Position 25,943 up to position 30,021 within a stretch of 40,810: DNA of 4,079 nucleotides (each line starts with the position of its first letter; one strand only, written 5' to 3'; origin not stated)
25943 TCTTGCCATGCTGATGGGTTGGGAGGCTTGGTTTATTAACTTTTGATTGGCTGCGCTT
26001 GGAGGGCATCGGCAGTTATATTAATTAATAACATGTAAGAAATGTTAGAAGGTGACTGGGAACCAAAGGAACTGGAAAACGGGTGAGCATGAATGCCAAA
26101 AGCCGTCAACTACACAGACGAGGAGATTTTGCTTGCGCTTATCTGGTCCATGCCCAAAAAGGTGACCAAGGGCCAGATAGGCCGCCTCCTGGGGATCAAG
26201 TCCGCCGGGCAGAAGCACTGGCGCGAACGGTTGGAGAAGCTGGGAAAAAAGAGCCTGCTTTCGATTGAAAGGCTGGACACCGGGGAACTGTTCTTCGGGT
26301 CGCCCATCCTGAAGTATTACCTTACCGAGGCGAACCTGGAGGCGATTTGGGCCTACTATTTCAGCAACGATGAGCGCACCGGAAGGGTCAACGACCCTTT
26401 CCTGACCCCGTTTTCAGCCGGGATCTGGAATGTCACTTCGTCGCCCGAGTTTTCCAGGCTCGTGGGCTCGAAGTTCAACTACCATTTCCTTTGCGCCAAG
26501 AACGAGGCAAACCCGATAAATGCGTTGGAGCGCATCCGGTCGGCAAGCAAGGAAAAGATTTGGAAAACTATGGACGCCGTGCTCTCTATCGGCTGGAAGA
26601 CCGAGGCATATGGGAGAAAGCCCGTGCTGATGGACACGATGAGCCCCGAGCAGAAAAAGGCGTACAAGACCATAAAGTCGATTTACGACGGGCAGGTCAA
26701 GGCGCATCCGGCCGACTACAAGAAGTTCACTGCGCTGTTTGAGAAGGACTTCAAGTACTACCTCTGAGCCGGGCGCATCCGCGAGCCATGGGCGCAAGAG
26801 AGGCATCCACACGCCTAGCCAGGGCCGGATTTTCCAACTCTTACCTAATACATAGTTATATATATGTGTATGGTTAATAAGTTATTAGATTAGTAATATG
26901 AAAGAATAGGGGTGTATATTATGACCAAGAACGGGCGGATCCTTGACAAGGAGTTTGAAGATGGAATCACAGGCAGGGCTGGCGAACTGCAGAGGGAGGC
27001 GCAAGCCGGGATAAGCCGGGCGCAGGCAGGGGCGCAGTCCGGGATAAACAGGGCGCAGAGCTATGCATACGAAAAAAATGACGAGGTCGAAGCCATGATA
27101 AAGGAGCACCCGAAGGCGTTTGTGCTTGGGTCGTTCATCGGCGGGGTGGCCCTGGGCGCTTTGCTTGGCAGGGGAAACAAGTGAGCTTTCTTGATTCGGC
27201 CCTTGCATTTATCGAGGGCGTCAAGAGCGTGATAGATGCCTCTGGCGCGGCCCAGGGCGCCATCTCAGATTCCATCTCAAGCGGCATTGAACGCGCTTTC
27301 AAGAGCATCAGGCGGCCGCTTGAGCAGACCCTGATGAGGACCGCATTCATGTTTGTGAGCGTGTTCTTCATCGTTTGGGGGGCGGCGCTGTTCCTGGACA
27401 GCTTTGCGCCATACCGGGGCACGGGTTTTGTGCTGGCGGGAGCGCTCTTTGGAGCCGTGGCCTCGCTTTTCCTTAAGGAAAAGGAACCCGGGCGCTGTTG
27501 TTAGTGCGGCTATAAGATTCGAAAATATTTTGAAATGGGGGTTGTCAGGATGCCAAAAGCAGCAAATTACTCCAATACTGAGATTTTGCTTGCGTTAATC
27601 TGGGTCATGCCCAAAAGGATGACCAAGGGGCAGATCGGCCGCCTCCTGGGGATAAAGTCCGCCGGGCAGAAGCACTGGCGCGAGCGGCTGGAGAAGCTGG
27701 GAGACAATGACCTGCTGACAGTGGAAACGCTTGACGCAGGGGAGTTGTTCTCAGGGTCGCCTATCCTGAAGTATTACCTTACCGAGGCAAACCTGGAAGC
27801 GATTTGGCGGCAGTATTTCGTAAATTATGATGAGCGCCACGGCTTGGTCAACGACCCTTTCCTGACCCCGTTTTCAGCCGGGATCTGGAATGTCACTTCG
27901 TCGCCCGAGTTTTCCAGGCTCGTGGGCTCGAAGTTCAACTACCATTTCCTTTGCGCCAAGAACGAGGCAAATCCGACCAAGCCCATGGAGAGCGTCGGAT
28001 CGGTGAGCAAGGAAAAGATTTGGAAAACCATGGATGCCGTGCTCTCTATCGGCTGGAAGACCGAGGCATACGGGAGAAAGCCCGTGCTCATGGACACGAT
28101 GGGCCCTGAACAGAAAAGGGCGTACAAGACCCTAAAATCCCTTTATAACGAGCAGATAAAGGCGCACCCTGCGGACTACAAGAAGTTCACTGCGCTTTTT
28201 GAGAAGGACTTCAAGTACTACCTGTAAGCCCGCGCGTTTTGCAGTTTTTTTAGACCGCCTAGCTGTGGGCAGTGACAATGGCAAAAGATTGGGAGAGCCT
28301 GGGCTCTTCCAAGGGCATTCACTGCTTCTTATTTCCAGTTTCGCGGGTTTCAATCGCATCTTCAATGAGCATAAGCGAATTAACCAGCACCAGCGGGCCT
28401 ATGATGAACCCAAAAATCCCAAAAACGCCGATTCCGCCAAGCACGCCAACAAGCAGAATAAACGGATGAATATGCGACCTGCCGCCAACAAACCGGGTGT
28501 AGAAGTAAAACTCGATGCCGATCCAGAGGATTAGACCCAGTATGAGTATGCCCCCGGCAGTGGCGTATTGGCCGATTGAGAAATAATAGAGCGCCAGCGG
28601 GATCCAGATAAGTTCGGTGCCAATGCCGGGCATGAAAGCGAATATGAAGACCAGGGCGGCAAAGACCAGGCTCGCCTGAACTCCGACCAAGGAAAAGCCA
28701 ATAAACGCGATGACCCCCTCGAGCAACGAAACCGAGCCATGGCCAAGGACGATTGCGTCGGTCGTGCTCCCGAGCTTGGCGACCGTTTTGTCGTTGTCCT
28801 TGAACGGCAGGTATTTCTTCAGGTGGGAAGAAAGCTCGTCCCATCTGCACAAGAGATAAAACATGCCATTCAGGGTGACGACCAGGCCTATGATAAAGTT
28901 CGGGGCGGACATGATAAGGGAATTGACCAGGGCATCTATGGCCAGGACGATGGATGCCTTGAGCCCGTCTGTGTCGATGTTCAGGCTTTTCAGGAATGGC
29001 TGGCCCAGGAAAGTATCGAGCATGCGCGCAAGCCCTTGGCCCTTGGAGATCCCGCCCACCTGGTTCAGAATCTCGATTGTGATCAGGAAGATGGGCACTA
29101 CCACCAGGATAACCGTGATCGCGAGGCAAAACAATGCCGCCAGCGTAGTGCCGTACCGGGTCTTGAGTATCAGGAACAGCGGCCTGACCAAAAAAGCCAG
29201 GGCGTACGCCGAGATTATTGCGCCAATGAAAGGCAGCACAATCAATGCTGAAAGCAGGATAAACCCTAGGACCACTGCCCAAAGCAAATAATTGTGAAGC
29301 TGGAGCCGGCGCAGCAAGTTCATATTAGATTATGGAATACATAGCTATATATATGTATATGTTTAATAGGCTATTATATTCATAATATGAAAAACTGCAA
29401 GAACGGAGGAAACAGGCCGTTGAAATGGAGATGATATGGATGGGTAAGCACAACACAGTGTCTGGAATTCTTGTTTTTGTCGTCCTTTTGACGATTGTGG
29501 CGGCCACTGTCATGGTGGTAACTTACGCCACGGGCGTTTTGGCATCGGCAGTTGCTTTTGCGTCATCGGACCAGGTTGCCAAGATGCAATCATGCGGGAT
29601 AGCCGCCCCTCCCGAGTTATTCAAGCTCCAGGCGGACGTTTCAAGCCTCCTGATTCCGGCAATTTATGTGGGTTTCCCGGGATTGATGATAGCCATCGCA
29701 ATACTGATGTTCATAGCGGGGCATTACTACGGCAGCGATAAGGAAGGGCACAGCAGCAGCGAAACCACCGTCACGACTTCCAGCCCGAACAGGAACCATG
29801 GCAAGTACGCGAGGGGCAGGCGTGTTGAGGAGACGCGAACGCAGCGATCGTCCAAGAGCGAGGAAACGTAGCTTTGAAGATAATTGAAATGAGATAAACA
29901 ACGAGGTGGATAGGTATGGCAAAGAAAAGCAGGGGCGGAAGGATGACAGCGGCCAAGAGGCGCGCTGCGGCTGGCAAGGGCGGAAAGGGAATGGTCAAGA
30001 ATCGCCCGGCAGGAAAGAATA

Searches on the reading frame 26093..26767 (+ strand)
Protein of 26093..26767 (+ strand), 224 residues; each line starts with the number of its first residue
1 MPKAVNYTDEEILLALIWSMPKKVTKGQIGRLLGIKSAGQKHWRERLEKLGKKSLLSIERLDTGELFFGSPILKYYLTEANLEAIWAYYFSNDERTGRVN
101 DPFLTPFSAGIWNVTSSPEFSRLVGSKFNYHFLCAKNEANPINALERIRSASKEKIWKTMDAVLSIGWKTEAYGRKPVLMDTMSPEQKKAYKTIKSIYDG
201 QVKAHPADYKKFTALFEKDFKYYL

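Call 11: search_protein_families(library=pfam, proteins=[window:26093-26767:+], max_evalue=0.01)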
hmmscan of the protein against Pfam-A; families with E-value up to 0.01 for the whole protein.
window:26093-26767:+ (224 aa): 0 families

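Call 14: find_encoding_contigs(protein=window:26093-26767:+, flank=10000, max_places=6)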
Protein window:26093-26767:+ (224 aa): no gene with exactly this product is on record in the collection.

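Call 15: find_homologous_proteins(query=window:26093-26767:+)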
Query window:26093-26767:+ (224 aa): 131 proteins with E <= 0.001 among 350 candidates; the best 120 are listed.
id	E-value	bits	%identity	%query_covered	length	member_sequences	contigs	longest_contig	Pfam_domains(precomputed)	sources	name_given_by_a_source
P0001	1.2e-147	507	100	100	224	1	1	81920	-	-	-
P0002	5.9e-122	423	82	100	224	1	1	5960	-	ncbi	-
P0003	6.6e-120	417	81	100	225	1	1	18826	-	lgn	-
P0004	8.9e-120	416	81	100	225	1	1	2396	-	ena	-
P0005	9.8e-120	416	82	100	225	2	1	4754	-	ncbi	-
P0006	1.1e-119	416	82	100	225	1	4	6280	-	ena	-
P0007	1.9e-119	415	82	100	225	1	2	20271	-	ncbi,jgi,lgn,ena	ncbi:MAG: hypothetical protein WC263_00585 [Candidatus Micrarchaeia archaeon]|jgi:hypothetical prote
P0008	2.9e-119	414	82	100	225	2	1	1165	-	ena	-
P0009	4.1e-119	414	81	100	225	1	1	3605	-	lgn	-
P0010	4.3e-119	414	80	100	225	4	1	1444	-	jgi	-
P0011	1.6e-118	412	81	100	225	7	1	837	-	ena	-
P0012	2.2e-118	412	82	100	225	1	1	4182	-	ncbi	-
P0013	2.2e-117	408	79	100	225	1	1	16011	-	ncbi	-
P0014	2.2e-117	408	80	100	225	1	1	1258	-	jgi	jgi:hypothetical protein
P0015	8.1e-117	406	81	98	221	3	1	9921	-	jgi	-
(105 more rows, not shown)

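Call 17: find_related_loci(query=A1, collection=genome_contigs, flank=6000)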
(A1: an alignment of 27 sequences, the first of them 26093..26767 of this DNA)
Query A1 (224 aa) in genome_contigs; peptide patterns used: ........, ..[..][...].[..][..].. (x = any residue, [..] = any of these).
57 stretches matched a pattern; 24 encode a relative of the query (tblastn E <= 1e-3); 23 distinct loci.
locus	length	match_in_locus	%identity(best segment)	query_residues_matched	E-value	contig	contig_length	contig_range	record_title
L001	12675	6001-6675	82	1-224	1e-124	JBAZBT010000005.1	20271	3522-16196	MAG: Candidatus Micrarchaeia archaeon isolate SO_2017_GW1_119 NODE_10265_length_20271_cov_0.908360_OW334_2017, whole gen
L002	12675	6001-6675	80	1-224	8e-124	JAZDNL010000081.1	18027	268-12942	MAG: Candidatus Micrarchaeota archaeon isolate MEGAHIT-group-0.708 k141_5967663, whole genome shotgun sequence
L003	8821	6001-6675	79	1-224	2e-122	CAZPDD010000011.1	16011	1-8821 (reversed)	MAG TPA_asm: Candidatus Micrarchaeota archaeon isolate SRP193066_co2_431 genome assembly, contig: NODE_1943_length_16011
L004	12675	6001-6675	80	1-224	1e-121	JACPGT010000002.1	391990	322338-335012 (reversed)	MAG: Candidatus Micrarchaeota archaeon isolate NC_groundwater_395_Ag_B-0.1um_58_13 GD18-4_B1_scaffold_101470, whole geno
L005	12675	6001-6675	77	1-224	5e-119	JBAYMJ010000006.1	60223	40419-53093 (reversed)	MAG: Candidatus Micrarchaeia archaeon isolate SO_2016_LW1_37 scaffold00305_LW64-88_2016, whole genome shotgun sequence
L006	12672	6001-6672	76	1-224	2e-118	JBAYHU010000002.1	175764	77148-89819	MAG: Candidatus Micrarchaeia archaeon isolate SO_2016_GW1_157 scaffold00171_OW334_2016, whole genome shotgun sequence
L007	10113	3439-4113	77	1-224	5e-118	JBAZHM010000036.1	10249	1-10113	MAG: Candidatus Micrarchaeia archaeon isolate SO_2017_LW3_70 NODE_20534_length_10249_cov_1.124086_LW162_2017, whole geno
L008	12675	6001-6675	79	1-224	9e-118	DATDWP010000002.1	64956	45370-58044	MAG TPA_asm: archaeon isolate SMAG_U8115 k141_1419831, whole genome shotgun sequence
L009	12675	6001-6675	76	1-224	2e-117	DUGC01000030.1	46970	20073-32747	MAG TPA_asm: Candidatus Iainarchaeum archaeon isolate UBA10205 contig_35212, whole genome shotgun sequence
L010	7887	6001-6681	79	1-224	1e-117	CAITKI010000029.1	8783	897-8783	uncultured Candidatus Micrarchaeota archaeon isolate AM-lipid-02-D9_bin-1051 genome assembly, contig: bin-1051:029/154,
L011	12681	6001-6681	79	1-224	1e-117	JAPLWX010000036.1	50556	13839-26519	MAG: Candidatus Micrarchaeota archaeon isolate LacPavin_0419_WC90_MAG_54_17 LacPavin_0419_WC90_scaffold_199853, whole ge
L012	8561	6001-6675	78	1-224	3e-116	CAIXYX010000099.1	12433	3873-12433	uncultured Candidatus Micrarchaeota archaeon isolate A14_bin-2075 genome assembly, contig: bin-2075:099/146, whole genom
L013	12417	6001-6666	76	1-224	2e-115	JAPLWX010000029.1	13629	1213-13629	MAG: Candidatus Micrarchaeota archaeon isolate LacPavin_0419_WC90_MAG_54_17 LacPavin_0419_WC90_scaffold_815723, whole ge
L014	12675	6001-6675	75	1-224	3e-115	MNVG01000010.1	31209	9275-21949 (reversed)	MAG: Candidatus Micrarchaeota archaeon CG1_02_51_15 cg1_0.2_scaffold_949_c, whole genome shotgun sequence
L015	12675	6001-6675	75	1-224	1e-114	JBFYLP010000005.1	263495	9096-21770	MAG: Candidatus Micrarchaeota archaeon isolate PPR_0039 k121_6145524, whole genome shotgun sequence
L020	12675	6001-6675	71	1-224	1e-107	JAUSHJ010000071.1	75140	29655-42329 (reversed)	MAG: Candidatus Micrarchaeota archaeon isolate E14_metabat.bin.186 E14_k141_1824523, whole genome shotgun sequence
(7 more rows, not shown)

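Call 23: search_solved_structures(query=A1, max_evalue=10, show_alignments=2)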
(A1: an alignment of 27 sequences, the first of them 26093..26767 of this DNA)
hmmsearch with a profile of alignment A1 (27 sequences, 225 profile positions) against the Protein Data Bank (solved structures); distinct sequences matched with E-value up to 10: 0.

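Call 30: predict_structure(alignment_id=A1)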
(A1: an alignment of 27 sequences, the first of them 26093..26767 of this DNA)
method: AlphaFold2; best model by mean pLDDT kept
length: 224 residues; sequences in the alignment: 27
mean_pLDDT: 78.1   pTM: 0.80
mean pLDDT of the five models: 78.1, 78.1, 77.7, 77.0, 48.5
residues with pLDDT >= 90: 70; 70-90: 97; 50-70: 29; < 50: 28
segments of 3 or more residues with pLDDT < 50: 93-111, 113-116, 222-224
pLDDT, mean of each block of 10 residues (from residue 1): 66 91 89 72 84 93 68 91 87 44 40 54 91 92 79 72 85 79 81 92 97 83 48
secondary structure, 60 per line:
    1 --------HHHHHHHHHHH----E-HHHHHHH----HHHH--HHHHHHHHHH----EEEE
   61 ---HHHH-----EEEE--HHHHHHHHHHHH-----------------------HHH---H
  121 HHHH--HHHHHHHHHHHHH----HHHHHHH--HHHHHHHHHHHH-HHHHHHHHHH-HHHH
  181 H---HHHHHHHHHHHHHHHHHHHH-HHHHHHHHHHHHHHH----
elements in order: H9-19 H26-32 H37-40 H43-52 E57-60 H64-67 E73-76 H79-90 H120-124 H127-139 H144-150 H153-164 H166-175 H177-181 H185-204 H206-220

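Call 32: search_protein_representatives(alignment_id=A1)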
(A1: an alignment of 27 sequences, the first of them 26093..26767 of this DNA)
Query: 27 sequences, 225 profile positions. Proteins with E-value up to 0.001 (for the whole library): 8; up to 1e-10: 6; up to 1e-30: 2. The best 8 are listed.
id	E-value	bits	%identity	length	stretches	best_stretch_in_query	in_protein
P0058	1.2e-126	436.9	-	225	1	1-225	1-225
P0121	1.9e-41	158.2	-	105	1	125-223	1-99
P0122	1.5e-30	122.6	-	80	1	1-64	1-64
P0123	1.8e-21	92.9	-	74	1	163-225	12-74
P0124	2.7e-13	66.2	-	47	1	1-37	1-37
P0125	9.7e-13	64.4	-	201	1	1-217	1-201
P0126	5.0e-10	55.5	-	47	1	1-34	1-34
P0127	1.6e-05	40.7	-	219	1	5-219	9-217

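Call 33: fold_search(model_id=the predicted structure, library=pdb)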
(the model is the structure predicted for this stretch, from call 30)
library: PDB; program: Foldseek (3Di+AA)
matches with E <= 10: 671; with E <= 0.001: 0
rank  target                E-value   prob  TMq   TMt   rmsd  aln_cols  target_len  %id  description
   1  5z7b_B                1.2e-03  0.99  0.27  0.30  17.7       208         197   16  Crystal structure of the VanR transcription factor in complex with vanillate (released 2018-08-29)
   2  5z7b_A                2.6e-03  0.96  0.25  0.28  19.9       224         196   16  Crystal structure of the VanR transcription factor in complex with vanillate (released 2018-08-29)
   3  5x11_H                1.0e-02  0.94  0.27  0.33  18.4       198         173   16  Crystal structure of Bacillus subtilis PadR in complex with operator DNA (released 2017-11-22)
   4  5x11_E                1.3e-02  0.92  0.27  0.32  18.1       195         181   16  Crystal structure of Bacillus subtilis PadR in complex with operator DNA (released 2017-11-22)
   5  5x11_G                2.1e-02  0.90  0.27  0.33  12.6       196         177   14  Crystal structure of Bacillus subtilis PadR in complex with operator DNA (released 2017-11-22)
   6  5x11_D                2.3e-02  0.82  0.27  0.32  17.9       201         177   16  Crystal structure of Bacillus subtilis PadR in complex with operator DNA (released 2017-11-22)
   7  3l9f_A                2.6e-02  0.77  0.25  0.32  16.4       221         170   14  The Crystal Structure of smu.1604c from Streptococcus mutans UA159 (released 2011-01-05)
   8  5x11_A                3.0e-02  0.89  0.27  0.32  18.2       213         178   14  Crystal structure of Bacillus subtilis PadR in complex with operator DNA (released 2017-11-22)
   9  3w6j_E                3.6e-02  0.99  0.24  0.31   7.9        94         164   15  Crystal structure of ScpAB core complex (released 2013-04-24)
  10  6jyi_A                4.2e-02  0.69  0.25  0.31  18.7       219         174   15  Crystal structure of the PadR-like transcriptional regulator BC1756 from Bacillus cereus (released 2019-06-26)
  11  7d58_O                4.6e-02  0.77  0.26  0.14  23.4       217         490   10  cryo-EM structure of human RNA polymerase III in elongating state (released 2021-02-17)
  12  1fp1                  5.1e-02  0.89  0.27  0.19  16.0       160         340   14  CRYSTAL STRUCTURE ANALYSIS OF CHALCONE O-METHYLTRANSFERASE (released 2001-03-07)
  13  6cmv_C                5.7e-02  1.00  0.27  0.48   3.6        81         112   21  Crystal structure of Archaeal Biofilm Regulator (AbfR2) from Sulfolobus acidocaldarius (released 2018-11-14)
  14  1uly                  5.7e-02  0.30  0.19  0.23  14.2       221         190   15  Crystal structure analysis of the ArsR homologue DNA-binding protein from P. horikoshii OT3 (released 2004-10-19)
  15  5yhy                  6.6e-02  0.99  0.25  0.36   7.8        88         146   18  Structure of Lactococcus lactis ZitR, C30S mutant (released 2017-12-06)
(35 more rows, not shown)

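Call 47: search_protein_families(library=pfam, alignment_id=A1, max_evalue=10)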
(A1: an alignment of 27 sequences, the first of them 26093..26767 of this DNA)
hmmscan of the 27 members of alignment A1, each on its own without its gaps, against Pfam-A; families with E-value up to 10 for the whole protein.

A. member 1, window:26093-26767:+ (224 aa): 0 families

B. families by the number of members that match (of 27 scanned): 4 families
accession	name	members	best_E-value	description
PF13730.12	HTH_36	1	0.081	Helix-turn-helix domain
PF10849.13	DUF2654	1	0.1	Protein of unknown function (DUF2654)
PF18503.7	RPN6_C_helix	1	0.12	26S proteasome subunit RPN6 C-terminal helix domain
PF01726.22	LexA_DNA_bind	1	0.26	LexA DNA binding domain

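Call 48: search_protein_families(library=ncbifam, proteins=[window:26093-26767:+], max_evalue=0.1)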
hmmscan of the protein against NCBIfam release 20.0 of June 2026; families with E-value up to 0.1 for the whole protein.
window:26093-26767:+ (224 aa): 0 families

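Call 49: find_encoding_contigs(protein=P0125, flank=5000, max_places=3)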
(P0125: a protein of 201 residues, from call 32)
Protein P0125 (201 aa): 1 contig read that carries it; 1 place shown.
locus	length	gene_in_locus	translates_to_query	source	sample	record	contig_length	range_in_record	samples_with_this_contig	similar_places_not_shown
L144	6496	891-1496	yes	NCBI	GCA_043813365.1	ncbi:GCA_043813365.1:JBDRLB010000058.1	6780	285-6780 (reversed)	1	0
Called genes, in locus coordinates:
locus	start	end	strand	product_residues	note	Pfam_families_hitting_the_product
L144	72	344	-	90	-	-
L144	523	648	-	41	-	-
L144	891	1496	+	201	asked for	-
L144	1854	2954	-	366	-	-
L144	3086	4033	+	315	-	PF03144:GTP_EFTU_D2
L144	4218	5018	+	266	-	PF13541:ChlI (weak), PF05362:Lon_C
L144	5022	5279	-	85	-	PF13459:Fer4_15, PF13370:Fer4_13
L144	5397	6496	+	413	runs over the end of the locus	-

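Call 50: find_encoding_contigs(protein=P0127, flank=5000, max_places=3)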
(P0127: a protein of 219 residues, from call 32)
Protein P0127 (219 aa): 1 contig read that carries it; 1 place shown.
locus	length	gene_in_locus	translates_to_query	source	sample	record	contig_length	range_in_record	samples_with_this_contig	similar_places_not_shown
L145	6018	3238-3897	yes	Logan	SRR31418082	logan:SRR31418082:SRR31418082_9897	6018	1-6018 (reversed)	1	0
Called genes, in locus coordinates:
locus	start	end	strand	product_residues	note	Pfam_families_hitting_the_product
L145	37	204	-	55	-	-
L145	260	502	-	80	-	-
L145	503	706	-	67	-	-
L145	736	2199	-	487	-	PF27228:MTBMA_p00010_2nd (weak)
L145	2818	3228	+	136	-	-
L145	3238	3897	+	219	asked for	-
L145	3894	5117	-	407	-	PF00589:Phage_integrase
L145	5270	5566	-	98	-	-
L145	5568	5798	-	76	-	-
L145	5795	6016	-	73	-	?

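Call 54: find_related_loci(query=A1, collection=viral_contigs, flank=6000)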
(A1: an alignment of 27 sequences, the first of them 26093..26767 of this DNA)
Query A1 (224 aa) in viral_contigs; peptide patterns used: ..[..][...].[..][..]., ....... (x = any residue, [..] = any of these).
48 stretches matched a pattern, but none encodes a relative of the query by tblastn (E <= 1e-3).

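Call 63: search_protein_families(library=pfam, proteins=[L003:6843-7985:+, L020:7157-9613:+, L005:7930-11184:+, L002:6855-8030:+, L002:8177-8335:+, L015:3700-4164:-, L012:6882-7277:+], max_evalue=0.001)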
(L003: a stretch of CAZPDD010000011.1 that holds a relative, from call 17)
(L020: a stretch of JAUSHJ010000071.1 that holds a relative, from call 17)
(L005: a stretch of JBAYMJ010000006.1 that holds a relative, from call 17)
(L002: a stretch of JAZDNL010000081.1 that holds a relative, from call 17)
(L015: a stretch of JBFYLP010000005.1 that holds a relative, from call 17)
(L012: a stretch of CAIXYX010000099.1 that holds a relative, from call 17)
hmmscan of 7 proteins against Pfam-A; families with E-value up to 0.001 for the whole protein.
L003:6843-7985:+ (380 aa): 1 family
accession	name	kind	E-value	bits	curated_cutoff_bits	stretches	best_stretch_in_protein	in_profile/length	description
PF11999.13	Ice_binding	-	7.1e-76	254.9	28.7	1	41-246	1-208/208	Ice-binding-like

L020:7157-9613:+ (818 aa): 3 families
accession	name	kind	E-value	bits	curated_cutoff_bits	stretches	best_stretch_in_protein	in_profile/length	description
PF11999.13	Ice_binding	-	3.2e-78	262.6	28.7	1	44-247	2-207/208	Ice-binding-like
PF19077.6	Big_13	-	1.8e-11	44.8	27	2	268-352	20-102/102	Bacterial Ig-like domain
PF24893.1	DUF7743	-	7.4e-06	26.1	27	1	538-624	2-94/120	Domain of unknown function (DUF7743)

L005:7930-11184:+ (1084 aa): 3 families
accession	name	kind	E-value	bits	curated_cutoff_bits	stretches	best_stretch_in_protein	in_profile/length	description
PF11999.13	Ice_binding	-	1.9e-111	371.1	28.7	2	558-765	1-207/208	Ice-binding-like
PF19077.6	Big_13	-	1.9e-06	28.7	27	1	270-354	19-101/102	Bacterial Ig-like domain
PF24893.1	DUF7743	-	2.5e-06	27.6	27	1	450-536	1-93/120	Domain of unknown function (DUF7743)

L002:6855-8030:+ (391 aa): 1 family
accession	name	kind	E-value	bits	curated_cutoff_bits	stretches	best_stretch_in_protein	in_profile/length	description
PF11999.13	Ice_binding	-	1e-77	261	28.7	1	40-245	1-208/208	Ice-binding-like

L002:8177-8335:+ (52 aa): 1 family
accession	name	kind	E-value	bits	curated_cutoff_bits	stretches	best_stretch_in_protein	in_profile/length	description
PF18919.5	DUF5670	-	2.5e-11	43.9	23.5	1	5-48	1-43/43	Family of unknown function (DUF5670)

L015:3700-4164:- (154 aa): 2 families
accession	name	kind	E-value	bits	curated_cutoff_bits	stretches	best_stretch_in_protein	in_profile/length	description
PF05239.21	PRC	-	4.6e-12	46.2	21.2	2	87-135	6-57/78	PRC-barrel domain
PF09939.14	DUF2171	-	0.00012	22.8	25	0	93-150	5-59/64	Uncharacterized protein conserved in bacteria (DUF2171)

L012:6882-7277:+ (131 aa): 0 families

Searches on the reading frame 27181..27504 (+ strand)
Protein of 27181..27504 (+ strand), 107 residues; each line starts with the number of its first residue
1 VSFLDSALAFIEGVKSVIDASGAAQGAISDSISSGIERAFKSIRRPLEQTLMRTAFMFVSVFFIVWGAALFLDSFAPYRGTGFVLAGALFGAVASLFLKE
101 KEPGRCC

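Call 11: search_protein_families(library=pfam, proteins=[window:27181-27504:+], max_evalue=0.01)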
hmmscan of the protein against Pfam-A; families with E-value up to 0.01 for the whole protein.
window:27181-27504:+ (107 aa): 1 family
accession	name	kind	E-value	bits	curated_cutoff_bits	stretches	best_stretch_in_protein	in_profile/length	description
PF11833.13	CPP1-like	-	0.0051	16.9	28.4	1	36-106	80-143/196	Protein CHAPERONE-LIKE PROTEIN OF POR1-like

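Call 48: search_protein_families(library=ncbifam, proteins=[window:27181-27504:+], max_evalue=0.1)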
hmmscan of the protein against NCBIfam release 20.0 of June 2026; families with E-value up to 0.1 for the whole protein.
window:27181-27504:+ (107 aa): 0 families

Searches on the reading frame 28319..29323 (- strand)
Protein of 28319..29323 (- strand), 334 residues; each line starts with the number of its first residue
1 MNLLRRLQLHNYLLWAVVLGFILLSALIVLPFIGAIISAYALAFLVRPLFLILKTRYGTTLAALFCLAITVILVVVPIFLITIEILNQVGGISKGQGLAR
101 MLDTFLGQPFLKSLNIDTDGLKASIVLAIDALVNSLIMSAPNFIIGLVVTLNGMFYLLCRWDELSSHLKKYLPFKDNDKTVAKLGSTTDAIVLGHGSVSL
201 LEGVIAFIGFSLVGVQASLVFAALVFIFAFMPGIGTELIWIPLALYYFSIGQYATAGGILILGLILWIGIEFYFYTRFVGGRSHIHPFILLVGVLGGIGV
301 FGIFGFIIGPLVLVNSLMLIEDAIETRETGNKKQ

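Call 11: search_protein_families(library=pfam, proteins=[window:28319-29323:-], max_evalue=0.01)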
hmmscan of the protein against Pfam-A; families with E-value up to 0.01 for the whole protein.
window:28319-29323:- (334 aa): 1 family
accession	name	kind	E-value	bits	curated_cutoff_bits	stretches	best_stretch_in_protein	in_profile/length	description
PF01594.21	AI-2E_transport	-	5.5e-30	105.1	34.3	1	19-316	4-319/327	AI-2E family transporter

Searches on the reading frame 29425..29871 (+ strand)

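Call 11: search_protein_families(library=pfam, proteins=[window:29425-29871:+], max_evalue=0.01)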
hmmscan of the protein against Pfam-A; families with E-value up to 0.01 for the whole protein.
window:29425-29871:+ (148 aa): 1 family
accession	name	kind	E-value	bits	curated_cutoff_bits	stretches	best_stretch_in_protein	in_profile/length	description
PF16118.10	DUF4834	-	0.0079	17.5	27.8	0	87-143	15-72/99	Domain of unknown function (DUF4834)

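Call 48: search_protein_families(library=ncbifam, proteins=[window:29425-29871:+], max_evalue=0.1)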
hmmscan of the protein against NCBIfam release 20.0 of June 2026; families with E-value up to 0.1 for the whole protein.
window:29425-29871:+ (148 aa): 0 families
